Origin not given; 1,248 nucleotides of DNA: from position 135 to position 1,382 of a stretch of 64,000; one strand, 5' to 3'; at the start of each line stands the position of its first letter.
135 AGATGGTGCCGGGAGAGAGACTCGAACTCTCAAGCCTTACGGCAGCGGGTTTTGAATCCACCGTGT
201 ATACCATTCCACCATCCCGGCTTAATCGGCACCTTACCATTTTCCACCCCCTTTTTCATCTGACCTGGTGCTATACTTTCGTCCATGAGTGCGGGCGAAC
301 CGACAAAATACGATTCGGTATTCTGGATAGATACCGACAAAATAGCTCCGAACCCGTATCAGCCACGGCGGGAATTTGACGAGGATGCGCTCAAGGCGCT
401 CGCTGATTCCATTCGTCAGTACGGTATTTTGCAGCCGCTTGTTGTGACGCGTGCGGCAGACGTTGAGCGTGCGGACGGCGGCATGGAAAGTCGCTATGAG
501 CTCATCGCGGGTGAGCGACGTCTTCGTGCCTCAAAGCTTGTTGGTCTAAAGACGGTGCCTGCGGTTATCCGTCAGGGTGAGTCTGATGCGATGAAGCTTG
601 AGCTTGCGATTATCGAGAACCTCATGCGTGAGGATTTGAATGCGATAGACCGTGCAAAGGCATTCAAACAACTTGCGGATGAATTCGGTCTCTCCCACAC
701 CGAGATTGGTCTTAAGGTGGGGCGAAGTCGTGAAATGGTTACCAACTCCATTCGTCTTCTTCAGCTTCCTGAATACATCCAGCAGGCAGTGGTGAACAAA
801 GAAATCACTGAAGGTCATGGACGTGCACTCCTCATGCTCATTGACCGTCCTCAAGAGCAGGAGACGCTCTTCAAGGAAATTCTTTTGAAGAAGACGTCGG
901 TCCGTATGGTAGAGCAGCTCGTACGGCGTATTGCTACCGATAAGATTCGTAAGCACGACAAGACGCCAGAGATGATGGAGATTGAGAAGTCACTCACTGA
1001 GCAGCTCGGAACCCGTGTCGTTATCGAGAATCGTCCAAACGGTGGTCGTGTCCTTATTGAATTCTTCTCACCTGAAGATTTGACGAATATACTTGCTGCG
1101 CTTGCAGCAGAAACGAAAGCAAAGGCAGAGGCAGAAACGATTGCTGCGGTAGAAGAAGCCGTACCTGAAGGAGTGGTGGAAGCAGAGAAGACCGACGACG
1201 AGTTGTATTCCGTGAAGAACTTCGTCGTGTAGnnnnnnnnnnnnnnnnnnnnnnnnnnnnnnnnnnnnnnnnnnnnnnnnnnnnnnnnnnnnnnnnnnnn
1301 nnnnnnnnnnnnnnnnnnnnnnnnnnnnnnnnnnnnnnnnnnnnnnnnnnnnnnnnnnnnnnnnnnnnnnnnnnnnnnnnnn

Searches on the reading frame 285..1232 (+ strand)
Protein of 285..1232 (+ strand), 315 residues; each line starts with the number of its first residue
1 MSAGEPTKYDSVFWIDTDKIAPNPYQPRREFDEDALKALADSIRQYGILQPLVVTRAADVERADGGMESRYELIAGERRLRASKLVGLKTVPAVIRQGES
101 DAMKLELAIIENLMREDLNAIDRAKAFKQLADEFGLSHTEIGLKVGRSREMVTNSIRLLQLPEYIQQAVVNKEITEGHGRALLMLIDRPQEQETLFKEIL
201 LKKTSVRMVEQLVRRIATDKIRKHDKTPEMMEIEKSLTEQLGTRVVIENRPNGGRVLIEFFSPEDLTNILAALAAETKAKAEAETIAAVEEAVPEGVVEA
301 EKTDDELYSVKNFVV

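Call 29: search_protein_families(library=pfam, alignment_id=A2, max_evalue=0.00001)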
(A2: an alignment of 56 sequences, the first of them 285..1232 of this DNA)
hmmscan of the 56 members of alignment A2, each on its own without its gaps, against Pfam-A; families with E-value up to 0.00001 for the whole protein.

A. member 1, window:285-1232:+ (315 aa): 3 families
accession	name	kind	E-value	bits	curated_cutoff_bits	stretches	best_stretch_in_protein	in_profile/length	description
PF17762.8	HTH_ParB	-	2.1e-31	108.5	22.6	1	116-216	1-100/102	ParB HTH domain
PF02195.25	ParB_N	-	7.5e-29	100.1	26.3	1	15-113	6-94/95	ParB N-terminal domain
PF23552.2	ParB_C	-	1.2e-07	31.5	23.8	1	226-273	1-49/50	ParB dimerisation domain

B. families by the number of members that match (of 56 scanned): 96 families (the first 25 are shown)
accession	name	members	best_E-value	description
PF00006.31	ATP-synt_ab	2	3.7e-80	ATP synthase alpha/beta family, nucleotide-binding domain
PF00005.33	ABC_tran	2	1.8e-49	ABC transporter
PF07478.18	Dala_Dala_lig_C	2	7.7e-32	D-ala D-ala ligase C-terminus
PF13304.12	AAA_21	2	1.4e-19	AAA domain, putative AbiEii toxin, Type IV TA system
PF02463.25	SMC_N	2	7.4e-12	RecF/RecN/SMC N terminal domain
PF00004.35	AAA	2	6.8e-10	ATPase family associated with various cellular activities (AAA)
PF13555.12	AAA_29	2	1.3e-08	P-loop containing region of AAA domain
PF13191.12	AAA_16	2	1.4e-08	AAA ATPase domain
PF13401.12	AAA_22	2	2.1e-08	AAA domain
PF01702.25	TGT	1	7.9e-119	Queuine tRNA-ribosyltransferase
PF01131.25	Topoisom_bac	1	1.9e-115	DNA topoisomerase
PF02786.22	CPSase_L_D2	1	2e-105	Carbamoyl-phosphate synthase L chain, ATP binding domain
PF25596.1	CPSase_L_D1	1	2.7e-90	Carbamoyl phosphate synthase preATP-grasp domain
PF00231.24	ATP-synt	1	3.8e-77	ATP synthase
PF00117.34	GATase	1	3.7e-53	Glutamine amidotransferase class-I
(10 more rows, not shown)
